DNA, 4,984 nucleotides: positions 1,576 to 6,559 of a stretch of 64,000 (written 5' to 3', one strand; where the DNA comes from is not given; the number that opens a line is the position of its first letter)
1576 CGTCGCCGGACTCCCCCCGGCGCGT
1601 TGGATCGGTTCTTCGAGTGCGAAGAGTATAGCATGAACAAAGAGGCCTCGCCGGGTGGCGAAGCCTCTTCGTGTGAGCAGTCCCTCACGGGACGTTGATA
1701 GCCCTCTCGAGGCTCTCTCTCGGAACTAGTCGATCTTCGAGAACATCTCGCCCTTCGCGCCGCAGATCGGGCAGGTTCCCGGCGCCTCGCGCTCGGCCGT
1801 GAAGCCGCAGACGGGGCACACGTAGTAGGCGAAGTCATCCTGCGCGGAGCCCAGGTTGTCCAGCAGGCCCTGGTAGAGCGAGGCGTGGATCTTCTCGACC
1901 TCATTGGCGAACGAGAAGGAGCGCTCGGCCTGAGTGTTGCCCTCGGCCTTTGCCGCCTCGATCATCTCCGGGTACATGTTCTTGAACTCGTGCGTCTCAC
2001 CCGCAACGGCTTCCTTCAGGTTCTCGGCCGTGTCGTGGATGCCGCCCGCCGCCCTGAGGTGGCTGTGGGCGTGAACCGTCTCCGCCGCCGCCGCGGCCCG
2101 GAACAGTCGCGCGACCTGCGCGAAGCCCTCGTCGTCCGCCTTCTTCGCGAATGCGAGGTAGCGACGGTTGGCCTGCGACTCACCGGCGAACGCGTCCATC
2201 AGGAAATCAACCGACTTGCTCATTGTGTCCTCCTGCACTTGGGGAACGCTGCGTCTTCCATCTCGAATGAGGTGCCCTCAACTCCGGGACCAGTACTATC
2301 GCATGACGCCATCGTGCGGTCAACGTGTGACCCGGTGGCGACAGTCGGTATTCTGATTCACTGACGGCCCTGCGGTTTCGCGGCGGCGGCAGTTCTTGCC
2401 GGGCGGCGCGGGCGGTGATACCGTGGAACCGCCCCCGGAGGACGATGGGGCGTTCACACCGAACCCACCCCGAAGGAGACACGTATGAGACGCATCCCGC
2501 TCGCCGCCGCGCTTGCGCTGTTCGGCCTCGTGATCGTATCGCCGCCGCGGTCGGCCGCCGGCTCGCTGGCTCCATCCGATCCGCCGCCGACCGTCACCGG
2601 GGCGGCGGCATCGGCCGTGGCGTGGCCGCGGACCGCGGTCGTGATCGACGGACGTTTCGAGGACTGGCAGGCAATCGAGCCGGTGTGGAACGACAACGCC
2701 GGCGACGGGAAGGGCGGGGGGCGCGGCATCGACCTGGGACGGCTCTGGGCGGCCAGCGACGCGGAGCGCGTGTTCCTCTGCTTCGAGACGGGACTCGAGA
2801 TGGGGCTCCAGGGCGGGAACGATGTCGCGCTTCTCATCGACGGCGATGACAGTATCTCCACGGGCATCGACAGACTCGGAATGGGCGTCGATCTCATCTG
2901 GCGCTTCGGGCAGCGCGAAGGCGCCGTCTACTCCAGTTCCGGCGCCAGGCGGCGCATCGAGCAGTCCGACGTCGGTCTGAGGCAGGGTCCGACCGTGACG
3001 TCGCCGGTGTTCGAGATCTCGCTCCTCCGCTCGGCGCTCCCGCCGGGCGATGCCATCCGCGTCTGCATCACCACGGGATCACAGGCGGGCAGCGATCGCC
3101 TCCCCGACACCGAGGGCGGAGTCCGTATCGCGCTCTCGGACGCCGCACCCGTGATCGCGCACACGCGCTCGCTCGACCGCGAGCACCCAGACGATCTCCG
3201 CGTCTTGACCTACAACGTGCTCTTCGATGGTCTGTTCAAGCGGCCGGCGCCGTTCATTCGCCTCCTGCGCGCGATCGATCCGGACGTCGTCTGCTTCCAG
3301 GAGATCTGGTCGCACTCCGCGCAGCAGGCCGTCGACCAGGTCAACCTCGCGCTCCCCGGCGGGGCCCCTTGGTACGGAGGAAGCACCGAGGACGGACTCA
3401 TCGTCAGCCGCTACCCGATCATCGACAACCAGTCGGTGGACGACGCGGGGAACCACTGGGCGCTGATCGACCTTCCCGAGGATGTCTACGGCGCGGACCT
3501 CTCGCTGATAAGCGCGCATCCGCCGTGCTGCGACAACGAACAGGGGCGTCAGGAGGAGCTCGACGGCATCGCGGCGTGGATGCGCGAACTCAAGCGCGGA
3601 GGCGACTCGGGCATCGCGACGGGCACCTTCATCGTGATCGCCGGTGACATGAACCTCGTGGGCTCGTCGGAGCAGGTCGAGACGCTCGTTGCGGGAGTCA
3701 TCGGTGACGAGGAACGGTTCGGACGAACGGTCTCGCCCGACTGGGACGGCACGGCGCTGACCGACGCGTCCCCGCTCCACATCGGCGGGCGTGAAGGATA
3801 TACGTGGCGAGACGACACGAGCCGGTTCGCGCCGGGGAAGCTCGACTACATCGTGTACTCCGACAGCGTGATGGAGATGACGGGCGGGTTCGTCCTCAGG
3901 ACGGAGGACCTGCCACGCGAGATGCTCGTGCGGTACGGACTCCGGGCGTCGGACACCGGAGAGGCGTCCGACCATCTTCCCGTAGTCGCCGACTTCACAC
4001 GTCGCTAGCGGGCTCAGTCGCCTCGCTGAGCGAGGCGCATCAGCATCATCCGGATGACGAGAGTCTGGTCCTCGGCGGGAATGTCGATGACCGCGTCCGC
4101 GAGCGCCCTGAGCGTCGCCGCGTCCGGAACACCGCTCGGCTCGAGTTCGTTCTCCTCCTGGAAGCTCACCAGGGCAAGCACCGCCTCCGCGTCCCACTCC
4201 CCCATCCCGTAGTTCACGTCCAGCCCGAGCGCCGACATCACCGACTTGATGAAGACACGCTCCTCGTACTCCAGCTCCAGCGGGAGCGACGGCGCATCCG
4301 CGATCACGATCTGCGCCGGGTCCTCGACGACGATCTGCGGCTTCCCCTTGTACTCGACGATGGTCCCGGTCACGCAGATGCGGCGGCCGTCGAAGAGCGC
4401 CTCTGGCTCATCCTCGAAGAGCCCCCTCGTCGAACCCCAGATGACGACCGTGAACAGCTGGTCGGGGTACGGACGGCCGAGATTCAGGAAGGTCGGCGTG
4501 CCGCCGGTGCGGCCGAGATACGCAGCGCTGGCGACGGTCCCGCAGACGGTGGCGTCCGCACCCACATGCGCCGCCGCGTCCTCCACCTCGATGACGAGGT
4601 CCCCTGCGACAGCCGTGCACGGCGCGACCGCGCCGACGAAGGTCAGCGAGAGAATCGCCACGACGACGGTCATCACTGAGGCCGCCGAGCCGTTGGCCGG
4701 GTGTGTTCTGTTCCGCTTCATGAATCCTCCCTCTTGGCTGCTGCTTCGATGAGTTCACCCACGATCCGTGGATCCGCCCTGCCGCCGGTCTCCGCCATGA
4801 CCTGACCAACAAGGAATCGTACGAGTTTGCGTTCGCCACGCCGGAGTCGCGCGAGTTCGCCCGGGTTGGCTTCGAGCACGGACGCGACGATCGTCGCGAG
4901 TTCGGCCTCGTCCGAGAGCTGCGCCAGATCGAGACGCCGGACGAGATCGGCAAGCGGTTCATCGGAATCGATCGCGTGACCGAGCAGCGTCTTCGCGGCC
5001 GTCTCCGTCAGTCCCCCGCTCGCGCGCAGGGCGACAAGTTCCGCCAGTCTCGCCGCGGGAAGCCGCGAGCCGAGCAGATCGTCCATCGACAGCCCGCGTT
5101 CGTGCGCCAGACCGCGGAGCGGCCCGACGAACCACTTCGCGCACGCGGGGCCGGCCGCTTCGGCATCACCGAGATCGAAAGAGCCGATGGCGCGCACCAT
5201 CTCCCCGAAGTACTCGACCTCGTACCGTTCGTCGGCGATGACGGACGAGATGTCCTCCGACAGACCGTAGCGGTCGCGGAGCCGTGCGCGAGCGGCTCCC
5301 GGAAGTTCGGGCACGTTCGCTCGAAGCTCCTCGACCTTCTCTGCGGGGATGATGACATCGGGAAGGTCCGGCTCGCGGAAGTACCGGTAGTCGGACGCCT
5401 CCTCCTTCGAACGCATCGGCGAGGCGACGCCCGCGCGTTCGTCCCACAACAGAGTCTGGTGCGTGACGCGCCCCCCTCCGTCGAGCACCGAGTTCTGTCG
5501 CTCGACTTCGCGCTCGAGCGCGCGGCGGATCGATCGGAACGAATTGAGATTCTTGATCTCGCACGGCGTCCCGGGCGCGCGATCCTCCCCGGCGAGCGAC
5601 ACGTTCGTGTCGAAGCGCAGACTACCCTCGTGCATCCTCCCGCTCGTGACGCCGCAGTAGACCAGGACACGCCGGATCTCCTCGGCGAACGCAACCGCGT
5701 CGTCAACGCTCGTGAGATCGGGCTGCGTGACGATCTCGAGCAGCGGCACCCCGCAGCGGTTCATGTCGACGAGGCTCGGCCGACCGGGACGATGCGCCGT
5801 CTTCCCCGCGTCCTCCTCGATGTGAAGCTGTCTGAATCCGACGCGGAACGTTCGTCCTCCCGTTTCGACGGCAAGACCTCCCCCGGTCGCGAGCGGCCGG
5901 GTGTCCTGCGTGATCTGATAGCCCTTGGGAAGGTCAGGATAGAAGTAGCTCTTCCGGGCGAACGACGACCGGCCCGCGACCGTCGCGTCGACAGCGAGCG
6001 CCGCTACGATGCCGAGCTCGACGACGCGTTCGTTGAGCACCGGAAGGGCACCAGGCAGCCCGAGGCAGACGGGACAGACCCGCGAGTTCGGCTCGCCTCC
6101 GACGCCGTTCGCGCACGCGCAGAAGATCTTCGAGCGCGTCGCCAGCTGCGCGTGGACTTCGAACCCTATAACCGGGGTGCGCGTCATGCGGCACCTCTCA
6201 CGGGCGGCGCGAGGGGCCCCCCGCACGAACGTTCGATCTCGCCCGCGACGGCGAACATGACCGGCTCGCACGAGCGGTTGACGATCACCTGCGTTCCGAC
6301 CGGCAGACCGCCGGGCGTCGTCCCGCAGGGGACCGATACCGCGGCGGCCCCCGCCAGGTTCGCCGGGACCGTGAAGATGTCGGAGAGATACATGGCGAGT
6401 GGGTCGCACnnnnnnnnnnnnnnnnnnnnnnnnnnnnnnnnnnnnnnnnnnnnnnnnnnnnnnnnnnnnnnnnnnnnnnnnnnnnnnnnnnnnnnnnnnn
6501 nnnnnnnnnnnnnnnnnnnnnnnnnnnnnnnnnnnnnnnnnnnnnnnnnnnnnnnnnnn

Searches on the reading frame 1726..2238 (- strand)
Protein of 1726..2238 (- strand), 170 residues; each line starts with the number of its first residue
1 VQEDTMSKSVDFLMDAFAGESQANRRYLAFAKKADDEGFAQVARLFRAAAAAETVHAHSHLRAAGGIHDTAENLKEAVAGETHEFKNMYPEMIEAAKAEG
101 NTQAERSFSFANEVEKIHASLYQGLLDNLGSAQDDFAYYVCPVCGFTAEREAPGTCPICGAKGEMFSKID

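Call 27: find_encoding_contigs(protein=window:1726-2238:-, flank=10000, max_places=4)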
Protein window:1726-2238:- (170 aa): no gene with exactly this product is on record in the collection.

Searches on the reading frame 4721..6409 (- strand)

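Call 14: search_protein_families(library=ncbifam, max_evalue=0.00001, proteins=[window:4721-6409:-])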
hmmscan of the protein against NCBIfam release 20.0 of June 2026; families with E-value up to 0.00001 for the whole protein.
window:4721-6409:- (563 aa): 9 families
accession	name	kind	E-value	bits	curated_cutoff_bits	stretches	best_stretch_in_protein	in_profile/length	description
NF004012.0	PRK05477.1-2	equivalog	5.9e-156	520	338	1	77-557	4-477/481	Asp-tRNA(Asn)/Glu-tRNA(Gln) amidotransferase subunit GatB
NF004014.0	PRK05477.1-4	equivalog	6.5e-147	490.1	414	1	79-555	5-471/475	Asp-tRNA(Asn)/Glu-tRNA(Gln) amidotransferase subunit GatB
TIGR00133.1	gatB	equivalog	2.2e-135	451.9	314.8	1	79-555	6-477/481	Asp-tRNA(Asn)/Glu-tRNA(Gln) amidotransferase subunit GatB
NF004015.0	PRK05477.1-5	equivalog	9.9e-128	426.8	628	1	80-556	18-484/488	Asp-tRNA(Asn)/Glu-tRNA(Gln) amidotransferase subunit GatB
NF004013.0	PRK05477.1-3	equivalog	3.4e-121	405.2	653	1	78-557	18-498/501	Asp-tRNA(Asn)/Glu-tRNA(Gln) amidotransferase subunit GatB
NF004011.1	PRK05477.1-1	equivalog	1.1e-117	393.7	680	1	78-556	4-471/475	Asp-tRNA(Asn)/Glu-tRNA(Gln) amidotransferase subunit GatB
NF003107.0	PRK04028.1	equivalog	6.7e-36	123.9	456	2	168-309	134-264/630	Glu-tRNA(Gln) amidotransferase subunit GatE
TIGR00134.1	gatE_arch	equivalog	1.5e-30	106.1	319.55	2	341-557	420-617/622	Glu-tRNA(Gln) amidotransferase subunit GatE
NF011291.0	PRK14703.1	equivalog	4.6e-22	78.1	681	1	371-556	594-765/769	glutamine--tRNA ligase/YqeY domain fusion protein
